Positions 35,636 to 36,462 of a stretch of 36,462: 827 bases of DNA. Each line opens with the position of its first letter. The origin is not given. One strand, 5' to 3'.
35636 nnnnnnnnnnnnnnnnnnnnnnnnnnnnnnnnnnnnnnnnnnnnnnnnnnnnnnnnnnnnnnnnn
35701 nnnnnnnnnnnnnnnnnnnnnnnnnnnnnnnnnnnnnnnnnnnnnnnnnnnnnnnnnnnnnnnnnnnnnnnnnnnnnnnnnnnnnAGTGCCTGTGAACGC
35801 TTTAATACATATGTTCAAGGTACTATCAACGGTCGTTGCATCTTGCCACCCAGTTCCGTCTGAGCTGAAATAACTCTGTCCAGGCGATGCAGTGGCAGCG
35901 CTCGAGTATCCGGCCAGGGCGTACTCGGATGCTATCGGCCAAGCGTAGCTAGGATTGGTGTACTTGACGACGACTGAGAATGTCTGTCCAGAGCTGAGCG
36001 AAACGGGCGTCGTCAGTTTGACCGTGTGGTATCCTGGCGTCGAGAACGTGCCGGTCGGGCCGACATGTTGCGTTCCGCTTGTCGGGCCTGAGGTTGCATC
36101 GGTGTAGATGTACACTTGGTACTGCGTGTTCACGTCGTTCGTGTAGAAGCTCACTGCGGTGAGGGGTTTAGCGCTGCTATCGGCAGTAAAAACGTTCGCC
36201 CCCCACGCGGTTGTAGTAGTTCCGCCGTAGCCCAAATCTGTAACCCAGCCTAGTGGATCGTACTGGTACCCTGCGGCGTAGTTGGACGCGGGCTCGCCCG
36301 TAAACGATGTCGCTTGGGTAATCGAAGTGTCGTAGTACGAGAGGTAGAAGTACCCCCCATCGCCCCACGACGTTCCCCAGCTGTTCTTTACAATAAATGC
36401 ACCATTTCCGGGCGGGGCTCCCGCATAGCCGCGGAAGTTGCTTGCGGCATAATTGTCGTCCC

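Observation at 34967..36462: C1 peptidase fused to a beta-sandwich and a six-bladed propeller, truncated by the window edge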

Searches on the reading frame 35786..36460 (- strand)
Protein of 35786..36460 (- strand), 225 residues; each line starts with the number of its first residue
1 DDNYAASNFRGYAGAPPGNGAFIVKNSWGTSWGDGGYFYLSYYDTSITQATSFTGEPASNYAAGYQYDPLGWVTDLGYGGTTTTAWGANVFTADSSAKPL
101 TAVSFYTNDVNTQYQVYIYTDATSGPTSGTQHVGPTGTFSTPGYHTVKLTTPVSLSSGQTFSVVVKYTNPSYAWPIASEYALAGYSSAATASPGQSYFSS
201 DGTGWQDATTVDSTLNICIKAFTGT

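Call 53: search_solved_structures(query=window:35786-36460:-, max_evalue=0.00001, show_alignments=1)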
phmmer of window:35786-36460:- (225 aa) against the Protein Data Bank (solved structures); distinct sequences matched with E-value up to 0.00001: 2.
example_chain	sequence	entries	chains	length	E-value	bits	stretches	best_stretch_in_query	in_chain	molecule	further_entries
4d59_A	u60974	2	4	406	6.3e-14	55.7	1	1-224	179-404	CELL SURFACE PROTEIN (PUTATIVE CELL SURFACE-ASSOCIATED CYSTEINE PROTEASE)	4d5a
4ci7_A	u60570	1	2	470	9.2e-14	55.1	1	1-224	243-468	CELL SURFACE PROTEIN (PUTATIVE CELL SURFACE-ASSOCIATED CYSTEINE PROTEASE)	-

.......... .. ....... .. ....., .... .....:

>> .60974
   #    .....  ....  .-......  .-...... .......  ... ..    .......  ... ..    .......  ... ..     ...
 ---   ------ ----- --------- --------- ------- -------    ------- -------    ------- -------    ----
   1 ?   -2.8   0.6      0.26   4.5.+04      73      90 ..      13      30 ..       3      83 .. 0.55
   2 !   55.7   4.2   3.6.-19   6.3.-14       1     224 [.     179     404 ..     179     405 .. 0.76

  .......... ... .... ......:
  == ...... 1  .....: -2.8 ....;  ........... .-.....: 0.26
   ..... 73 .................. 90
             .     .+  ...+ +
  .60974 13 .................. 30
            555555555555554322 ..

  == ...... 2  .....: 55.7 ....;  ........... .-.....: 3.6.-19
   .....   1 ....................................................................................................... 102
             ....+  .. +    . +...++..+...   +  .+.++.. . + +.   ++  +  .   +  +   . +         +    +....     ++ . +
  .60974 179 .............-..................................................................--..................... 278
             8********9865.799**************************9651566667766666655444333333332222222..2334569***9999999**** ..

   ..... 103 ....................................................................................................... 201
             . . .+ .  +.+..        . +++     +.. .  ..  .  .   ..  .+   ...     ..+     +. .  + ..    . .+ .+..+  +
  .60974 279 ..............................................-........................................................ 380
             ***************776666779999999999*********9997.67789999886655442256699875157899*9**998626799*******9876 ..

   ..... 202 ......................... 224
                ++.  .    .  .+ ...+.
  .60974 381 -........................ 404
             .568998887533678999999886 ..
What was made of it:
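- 35792..36268 (-): Lectin_like β-sandwich domain (PF18560), residues 65-223, of the Cwp84 type. It aligns with Cwp84 chains 4d59/4ci7 over residues 1-224 at E = 6e-14 (call 53).
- On Cwp84-type surface protease: The fragment aligns with Cwp84 across the whole domain (call 53).
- Closest known: Cwp84 of Clostridioides difficile. Same: The window fragment aligns over residues 1-224 at E = 6e-14 (call 53).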
